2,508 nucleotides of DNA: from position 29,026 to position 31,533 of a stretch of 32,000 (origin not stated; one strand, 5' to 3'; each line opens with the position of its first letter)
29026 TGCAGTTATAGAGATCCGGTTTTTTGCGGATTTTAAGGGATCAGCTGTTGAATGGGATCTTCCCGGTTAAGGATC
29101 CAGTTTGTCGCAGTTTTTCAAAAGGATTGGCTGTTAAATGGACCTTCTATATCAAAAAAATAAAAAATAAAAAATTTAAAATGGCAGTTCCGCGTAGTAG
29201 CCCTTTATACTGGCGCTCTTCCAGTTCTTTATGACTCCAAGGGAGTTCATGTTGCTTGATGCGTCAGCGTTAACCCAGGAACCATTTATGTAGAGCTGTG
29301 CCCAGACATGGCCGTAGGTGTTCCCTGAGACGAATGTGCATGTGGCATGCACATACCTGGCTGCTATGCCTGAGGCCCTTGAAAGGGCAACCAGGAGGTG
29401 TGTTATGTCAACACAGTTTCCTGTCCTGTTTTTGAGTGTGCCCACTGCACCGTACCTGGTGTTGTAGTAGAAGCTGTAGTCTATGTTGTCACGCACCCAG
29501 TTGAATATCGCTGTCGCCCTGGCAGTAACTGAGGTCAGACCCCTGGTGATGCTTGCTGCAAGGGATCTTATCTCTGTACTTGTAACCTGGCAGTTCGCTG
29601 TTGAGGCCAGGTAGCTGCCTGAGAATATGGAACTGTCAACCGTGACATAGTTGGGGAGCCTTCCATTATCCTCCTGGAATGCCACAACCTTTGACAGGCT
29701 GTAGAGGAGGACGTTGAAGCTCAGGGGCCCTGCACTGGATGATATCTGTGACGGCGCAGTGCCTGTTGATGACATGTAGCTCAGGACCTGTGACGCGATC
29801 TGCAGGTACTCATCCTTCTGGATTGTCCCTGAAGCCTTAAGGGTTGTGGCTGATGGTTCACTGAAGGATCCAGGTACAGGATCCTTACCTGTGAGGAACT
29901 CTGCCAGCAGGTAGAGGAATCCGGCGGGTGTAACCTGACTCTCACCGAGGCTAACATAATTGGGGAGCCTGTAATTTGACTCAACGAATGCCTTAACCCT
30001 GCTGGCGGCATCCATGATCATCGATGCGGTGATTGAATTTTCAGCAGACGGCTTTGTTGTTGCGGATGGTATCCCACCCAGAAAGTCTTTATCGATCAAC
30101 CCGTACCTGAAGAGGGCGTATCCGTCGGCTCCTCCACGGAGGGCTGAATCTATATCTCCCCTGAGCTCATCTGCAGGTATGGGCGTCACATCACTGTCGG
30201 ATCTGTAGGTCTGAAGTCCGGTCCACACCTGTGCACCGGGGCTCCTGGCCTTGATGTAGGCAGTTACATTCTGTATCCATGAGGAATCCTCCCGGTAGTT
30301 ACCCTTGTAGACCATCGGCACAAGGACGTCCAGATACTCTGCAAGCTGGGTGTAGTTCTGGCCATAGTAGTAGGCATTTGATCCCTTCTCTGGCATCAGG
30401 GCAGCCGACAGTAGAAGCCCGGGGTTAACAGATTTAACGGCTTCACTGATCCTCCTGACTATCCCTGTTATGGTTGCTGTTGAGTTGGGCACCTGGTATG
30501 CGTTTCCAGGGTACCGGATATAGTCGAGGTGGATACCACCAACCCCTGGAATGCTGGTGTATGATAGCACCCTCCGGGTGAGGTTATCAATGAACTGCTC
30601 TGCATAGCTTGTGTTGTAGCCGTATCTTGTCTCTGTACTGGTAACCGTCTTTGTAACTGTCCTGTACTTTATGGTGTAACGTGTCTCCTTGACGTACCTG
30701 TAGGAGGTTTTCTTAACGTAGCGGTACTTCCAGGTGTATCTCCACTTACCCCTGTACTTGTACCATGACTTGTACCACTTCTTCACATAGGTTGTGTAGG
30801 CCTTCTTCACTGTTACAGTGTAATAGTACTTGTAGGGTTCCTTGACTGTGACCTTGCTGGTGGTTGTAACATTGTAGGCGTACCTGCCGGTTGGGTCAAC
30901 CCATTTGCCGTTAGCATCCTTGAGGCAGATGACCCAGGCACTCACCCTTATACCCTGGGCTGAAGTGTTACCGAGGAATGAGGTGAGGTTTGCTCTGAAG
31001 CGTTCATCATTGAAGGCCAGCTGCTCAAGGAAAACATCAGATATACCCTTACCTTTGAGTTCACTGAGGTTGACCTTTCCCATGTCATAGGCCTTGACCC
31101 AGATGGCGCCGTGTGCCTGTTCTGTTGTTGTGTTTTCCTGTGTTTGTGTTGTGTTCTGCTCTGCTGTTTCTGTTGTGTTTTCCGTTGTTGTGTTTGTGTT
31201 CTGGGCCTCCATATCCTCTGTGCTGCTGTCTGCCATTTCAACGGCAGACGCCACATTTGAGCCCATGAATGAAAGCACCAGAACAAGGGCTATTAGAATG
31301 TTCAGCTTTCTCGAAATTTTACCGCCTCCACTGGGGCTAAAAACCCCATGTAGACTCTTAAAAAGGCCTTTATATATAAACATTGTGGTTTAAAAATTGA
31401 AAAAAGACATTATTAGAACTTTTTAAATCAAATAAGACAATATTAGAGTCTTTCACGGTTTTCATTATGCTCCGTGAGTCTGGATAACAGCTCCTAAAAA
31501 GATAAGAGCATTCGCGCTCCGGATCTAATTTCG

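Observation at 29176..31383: Exported fusion of a glycoside-hydrolase-like TIM barrel, pseudomurein-binding repeats and a Pei-like transglutaminase core: candidate dual-activity pseudomurein remodelling enzyme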

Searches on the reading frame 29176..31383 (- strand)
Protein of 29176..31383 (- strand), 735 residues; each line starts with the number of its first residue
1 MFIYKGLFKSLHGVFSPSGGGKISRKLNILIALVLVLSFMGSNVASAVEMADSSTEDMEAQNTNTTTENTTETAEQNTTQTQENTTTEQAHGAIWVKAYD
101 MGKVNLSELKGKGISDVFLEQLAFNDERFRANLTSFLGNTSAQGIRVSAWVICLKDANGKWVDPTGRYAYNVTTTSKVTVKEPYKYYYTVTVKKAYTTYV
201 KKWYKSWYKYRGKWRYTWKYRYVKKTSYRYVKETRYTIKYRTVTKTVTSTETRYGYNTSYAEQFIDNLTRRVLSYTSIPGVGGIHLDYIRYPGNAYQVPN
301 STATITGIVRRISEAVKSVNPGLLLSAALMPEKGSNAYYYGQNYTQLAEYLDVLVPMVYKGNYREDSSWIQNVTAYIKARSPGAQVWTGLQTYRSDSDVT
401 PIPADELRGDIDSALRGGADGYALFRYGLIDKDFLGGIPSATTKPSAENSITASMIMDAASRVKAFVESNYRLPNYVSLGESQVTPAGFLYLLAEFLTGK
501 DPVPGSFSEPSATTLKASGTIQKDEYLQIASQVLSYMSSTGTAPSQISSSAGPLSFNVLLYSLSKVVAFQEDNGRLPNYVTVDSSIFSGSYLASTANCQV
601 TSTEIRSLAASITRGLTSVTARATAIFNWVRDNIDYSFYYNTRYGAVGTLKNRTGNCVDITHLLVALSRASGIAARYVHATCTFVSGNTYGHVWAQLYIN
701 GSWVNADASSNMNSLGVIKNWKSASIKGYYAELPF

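Call 3: search_protein_families(library=pfam, proteins=[window:29176-31383:-], max_evalue=1)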
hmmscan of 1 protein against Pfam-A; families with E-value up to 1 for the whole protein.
window:29176-31383:- (735 aa): 5 families
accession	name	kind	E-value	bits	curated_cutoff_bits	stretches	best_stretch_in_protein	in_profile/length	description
PF09373.15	PMBR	-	5.8e-32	108.7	24.9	3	449-478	3-32/33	Pseudomurein-binding repeat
PF01841.26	Transglut_core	-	2.8e-24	85.9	23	1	606-708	1-108/108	Transglutaminase-like superfamily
PF13200.12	DUF4015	-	1.9e-06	27.7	27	1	279-373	136-240/313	Putative glycosyl hydrolase domain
PF21827.1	New_glue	-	0.0012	19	31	1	29-87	5-61/94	New glue protein family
PF16118.10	DUF4834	-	0.13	13.7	27.8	1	29-88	11-72/99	Domain of unknown function (DUF4834)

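Call 4: search_protein_families(library=ncbifam, proteins=[window:29176-31383:-], max_evalue=1)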
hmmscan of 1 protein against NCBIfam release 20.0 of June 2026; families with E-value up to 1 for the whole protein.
window:29176-31383:- (735 aa): 4 families
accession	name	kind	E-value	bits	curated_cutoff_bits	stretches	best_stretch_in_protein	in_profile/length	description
NF053637.1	SerProtHtrAspr2045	equivalog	0.033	13.1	650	1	24-84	8-65/394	serine protease HtrA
NF033169.1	lipo_LIC10494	subfamily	0.039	13.3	70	1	46-116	76-147/223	lipoprotein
NF006283.1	PRK08455.1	equivalog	0.04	13.5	187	1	29-110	22-100/182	flagellar basal body-associated protein FliL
TIGR02860.1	spore_IV_B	equivalog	0.13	11.2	305.25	1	25-105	6-87/402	SpoIVB peptidase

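Call 5: search_solved_structures(query=window:29176-31383:-, max_evalue=1, show_alignments=3)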
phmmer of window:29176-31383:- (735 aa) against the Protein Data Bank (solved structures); distinct sequences matched with E-value up to 1: 6.
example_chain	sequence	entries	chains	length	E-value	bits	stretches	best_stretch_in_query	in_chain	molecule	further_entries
3isr_A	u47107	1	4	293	2.7e-10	42.4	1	565-719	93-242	Transglutaminase-like enzymes, putative cysteine protease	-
5b1r_A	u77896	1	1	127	0.19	13.1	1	172-235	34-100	B-cell differentiation antigen CD72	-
3msw_A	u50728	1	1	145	0.24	12.7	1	135-242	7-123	uncharacterized protein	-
8jx4_A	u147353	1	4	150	0.27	12.6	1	622-694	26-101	PeiW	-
2ksv_A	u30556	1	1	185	0.53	11.6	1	645-718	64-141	Protein-glutaminase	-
2zk9_X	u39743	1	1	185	0.53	11.6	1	645-718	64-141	Protein-glutaminase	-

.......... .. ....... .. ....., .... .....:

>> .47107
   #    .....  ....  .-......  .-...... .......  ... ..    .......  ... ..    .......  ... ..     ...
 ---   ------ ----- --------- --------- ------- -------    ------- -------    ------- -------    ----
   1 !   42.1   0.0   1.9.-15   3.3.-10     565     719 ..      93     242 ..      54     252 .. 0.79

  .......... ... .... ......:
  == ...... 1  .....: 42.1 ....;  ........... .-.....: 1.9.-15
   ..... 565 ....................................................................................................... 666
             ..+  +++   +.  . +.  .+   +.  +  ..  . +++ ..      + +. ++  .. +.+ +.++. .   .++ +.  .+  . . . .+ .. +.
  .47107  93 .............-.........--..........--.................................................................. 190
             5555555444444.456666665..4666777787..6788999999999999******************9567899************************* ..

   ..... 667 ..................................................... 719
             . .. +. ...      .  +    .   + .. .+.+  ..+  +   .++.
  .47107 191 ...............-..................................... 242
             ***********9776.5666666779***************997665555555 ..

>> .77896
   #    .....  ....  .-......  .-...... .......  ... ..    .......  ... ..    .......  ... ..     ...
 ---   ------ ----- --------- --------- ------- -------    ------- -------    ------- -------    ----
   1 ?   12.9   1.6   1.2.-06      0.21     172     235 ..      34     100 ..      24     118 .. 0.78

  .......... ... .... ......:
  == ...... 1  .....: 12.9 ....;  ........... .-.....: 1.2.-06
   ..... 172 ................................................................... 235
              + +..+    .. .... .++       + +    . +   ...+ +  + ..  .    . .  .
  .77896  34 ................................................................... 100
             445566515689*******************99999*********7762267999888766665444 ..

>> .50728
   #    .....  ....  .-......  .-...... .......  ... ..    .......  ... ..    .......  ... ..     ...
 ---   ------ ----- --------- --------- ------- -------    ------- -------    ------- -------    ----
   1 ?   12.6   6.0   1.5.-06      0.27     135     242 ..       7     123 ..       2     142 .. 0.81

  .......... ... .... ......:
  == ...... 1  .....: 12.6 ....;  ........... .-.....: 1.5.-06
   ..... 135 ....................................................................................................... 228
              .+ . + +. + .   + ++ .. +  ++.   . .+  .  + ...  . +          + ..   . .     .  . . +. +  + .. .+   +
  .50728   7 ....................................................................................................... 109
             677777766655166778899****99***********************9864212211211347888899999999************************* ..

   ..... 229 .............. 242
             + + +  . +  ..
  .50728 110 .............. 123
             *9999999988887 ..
